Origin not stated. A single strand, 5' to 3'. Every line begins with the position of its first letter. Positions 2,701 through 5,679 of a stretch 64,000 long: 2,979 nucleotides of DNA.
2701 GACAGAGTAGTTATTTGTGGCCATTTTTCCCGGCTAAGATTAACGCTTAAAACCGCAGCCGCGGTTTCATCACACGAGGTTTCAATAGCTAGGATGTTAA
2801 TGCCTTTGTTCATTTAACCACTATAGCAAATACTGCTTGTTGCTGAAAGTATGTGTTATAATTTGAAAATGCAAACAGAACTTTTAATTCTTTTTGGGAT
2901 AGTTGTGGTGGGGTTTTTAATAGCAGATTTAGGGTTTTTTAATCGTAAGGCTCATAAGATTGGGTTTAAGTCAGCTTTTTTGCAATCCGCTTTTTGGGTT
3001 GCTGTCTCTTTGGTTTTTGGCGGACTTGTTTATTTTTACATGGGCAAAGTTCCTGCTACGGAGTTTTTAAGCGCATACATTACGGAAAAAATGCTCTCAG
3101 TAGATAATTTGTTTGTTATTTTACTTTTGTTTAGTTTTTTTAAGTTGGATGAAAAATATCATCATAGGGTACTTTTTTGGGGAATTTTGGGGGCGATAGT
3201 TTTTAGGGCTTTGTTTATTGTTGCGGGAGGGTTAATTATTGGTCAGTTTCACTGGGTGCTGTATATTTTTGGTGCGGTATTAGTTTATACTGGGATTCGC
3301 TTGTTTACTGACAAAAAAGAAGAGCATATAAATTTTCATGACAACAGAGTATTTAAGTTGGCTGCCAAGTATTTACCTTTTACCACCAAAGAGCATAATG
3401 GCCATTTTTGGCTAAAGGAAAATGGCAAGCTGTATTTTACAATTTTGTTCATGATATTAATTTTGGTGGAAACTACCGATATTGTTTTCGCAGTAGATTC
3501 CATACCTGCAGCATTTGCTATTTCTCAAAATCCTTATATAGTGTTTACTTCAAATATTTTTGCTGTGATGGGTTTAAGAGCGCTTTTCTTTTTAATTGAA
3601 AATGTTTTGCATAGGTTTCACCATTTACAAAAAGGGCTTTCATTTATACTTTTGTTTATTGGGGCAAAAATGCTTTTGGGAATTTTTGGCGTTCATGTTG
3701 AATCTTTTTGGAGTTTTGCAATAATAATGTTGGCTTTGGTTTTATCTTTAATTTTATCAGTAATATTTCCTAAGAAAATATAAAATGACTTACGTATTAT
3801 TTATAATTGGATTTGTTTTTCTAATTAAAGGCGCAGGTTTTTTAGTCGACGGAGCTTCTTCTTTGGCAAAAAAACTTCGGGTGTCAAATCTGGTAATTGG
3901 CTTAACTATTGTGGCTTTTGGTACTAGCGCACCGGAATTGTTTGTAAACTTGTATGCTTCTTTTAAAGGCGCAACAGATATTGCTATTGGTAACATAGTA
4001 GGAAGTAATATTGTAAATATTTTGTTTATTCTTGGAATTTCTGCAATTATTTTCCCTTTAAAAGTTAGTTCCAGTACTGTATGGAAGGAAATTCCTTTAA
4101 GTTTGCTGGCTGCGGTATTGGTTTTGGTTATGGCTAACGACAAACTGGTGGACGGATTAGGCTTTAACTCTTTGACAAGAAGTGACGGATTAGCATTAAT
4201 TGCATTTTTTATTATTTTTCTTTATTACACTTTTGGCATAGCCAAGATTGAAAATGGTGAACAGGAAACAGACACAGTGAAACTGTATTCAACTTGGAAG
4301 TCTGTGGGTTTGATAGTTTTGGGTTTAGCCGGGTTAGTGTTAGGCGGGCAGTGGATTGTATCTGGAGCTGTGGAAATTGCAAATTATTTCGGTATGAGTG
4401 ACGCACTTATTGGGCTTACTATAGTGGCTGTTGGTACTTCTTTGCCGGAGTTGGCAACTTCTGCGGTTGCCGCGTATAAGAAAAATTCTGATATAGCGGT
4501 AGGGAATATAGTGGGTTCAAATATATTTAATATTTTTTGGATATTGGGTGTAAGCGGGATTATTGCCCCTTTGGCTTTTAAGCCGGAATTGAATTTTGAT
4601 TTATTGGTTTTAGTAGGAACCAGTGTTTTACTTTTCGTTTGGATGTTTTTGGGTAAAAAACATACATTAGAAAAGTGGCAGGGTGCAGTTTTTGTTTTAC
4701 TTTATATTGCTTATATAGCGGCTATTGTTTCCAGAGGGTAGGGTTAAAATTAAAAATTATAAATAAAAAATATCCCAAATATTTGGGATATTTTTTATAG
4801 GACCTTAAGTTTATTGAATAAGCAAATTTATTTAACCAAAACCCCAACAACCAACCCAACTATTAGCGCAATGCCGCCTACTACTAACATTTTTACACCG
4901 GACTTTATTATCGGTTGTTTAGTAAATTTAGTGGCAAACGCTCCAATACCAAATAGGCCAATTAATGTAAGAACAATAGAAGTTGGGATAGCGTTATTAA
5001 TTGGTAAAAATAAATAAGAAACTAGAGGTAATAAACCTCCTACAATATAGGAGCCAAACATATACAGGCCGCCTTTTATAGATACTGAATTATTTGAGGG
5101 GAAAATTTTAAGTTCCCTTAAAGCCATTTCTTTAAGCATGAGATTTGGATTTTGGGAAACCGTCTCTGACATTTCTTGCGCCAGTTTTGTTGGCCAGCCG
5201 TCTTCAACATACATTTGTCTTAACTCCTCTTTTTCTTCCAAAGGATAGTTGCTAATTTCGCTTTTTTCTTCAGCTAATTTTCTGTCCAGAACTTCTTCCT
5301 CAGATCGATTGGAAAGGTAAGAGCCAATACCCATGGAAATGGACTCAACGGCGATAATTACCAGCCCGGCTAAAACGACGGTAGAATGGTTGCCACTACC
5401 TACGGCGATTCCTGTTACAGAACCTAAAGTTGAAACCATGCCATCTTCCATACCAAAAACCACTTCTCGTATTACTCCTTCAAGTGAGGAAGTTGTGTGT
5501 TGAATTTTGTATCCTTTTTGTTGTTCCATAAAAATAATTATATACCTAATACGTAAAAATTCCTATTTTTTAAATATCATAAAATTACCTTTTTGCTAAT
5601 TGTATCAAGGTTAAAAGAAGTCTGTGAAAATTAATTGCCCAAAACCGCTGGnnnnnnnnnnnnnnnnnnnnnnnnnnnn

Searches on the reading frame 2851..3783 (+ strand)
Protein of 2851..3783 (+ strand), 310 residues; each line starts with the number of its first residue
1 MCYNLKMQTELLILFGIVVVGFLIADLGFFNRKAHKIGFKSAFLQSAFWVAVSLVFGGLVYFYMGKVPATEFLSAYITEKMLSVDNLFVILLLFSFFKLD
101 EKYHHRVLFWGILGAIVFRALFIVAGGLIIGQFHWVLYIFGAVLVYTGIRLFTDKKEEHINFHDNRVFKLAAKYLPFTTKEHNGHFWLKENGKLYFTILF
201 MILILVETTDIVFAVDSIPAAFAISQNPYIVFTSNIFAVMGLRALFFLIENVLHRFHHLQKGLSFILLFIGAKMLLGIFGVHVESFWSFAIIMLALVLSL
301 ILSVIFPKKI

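Call 28: search_protein_families(library=pfam, proteins=[window:2851-3783:+], max_evalue=0.01)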
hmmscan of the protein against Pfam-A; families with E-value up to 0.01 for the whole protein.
window:2851-3783:+ (310 aa): 1 family
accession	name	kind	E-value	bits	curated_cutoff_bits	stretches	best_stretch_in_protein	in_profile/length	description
PF03741.22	TerC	-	1.2e-50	172.2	27.8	1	74-276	2-176/178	Integral membrane protein TerC family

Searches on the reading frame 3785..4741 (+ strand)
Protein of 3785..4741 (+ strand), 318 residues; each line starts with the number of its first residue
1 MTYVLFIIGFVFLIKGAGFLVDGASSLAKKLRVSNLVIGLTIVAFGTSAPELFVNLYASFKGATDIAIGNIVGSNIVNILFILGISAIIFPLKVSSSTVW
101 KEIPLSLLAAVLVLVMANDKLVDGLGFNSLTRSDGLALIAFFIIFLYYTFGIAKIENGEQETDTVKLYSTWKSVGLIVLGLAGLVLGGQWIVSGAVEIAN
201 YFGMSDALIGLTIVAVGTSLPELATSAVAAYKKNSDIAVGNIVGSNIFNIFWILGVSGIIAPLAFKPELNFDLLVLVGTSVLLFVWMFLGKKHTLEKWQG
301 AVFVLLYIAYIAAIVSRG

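Call 28: search_protein_families(library=pfam, proteins=[window:3785-4741:+], max_evalue=0.01)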
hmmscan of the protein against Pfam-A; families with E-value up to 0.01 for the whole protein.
window:3785-4741:+ (318 aa): 1 family
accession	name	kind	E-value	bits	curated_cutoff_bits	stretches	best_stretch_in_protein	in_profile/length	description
PF01699.29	Na_Ca_ex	-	2e-68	229.6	24.9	2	173-313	2-148/151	Sodium/calcium exchanger protein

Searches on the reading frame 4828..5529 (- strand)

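Call 28: search_protein_families(library=pfam, proteins=[window:4828-5529:-], max_evalue=0.01)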
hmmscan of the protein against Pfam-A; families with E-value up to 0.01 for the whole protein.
window:4828-5529:- (233 aa): 2 families
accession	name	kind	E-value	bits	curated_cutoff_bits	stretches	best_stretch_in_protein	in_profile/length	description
PF01988.24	VIT1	-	1.1e-55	189.2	28.1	1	20-229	1-213/214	VIT family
PF16013.10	DUF4781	-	0.00079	18.8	27.9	1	19-89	81-150/310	Domain of unknown function (DUF4781)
